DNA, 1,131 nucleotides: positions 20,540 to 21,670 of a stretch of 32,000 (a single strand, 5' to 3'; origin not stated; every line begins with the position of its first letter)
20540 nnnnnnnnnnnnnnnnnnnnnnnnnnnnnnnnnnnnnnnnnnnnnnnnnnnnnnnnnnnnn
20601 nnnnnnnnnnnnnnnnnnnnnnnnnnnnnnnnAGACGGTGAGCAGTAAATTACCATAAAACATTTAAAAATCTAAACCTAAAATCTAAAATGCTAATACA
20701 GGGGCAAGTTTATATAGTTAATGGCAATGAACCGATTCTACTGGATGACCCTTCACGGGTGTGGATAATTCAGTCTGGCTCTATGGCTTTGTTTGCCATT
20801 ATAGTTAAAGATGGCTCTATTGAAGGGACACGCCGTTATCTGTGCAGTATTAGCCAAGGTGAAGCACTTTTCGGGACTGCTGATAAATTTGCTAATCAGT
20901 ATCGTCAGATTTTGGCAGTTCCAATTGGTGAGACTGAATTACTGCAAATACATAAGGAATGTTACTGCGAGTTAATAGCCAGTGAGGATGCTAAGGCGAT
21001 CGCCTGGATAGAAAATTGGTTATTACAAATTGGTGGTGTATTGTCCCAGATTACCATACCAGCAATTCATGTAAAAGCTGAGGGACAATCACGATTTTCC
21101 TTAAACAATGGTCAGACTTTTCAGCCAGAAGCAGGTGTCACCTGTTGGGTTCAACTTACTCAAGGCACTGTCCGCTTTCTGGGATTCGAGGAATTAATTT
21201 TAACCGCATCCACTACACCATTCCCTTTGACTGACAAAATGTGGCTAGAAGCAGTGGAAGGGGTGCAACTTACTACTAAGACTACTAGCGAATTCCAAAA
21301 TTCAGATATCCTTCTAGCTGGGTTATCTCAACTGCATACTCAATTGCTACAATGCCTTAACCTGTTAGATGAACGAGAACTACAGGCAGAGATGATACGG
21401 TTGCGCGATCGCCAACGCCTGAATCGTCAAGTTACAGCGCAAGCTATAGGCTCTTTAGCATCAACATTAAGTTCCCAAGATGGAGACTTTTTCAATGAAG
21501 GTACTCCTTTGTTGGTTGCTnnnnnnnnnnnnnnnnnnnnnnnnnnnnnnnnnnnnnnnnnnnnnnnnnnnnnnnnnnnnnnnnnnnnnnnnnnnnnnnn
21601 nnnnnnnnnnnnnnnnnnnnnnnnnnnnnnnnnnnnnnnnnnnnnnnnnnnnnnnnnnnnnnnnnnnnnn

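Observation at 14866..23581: Compact RiPP cluster: novel GG-leader precursors + one radical SAM enzyme + NHLM-type three-component exporter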

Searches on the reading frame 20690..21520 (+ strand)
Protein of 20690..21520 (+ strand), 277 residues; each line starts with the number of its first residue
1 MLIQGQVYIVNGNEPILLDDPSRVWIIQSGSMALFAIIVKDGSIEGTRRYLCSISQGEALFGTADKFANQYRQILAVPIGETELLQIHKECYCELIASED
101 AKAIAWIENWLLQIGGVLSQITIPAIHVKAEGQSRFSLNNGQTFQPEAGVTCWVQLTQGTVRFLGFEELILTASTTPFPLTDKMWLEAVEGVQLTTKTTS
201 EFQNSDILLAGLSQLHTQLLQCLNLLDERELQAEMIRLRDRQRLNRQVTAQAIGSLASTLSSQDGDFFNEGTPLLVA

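Call 48: search_protein_families(library=ncbifam, proteins=[window:20690-21520:+], max_evalue=0.001)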
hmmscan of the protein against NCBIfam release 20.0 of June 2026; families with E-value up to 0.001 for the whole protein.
window:20690-21520:+ (277 aa): 0 families
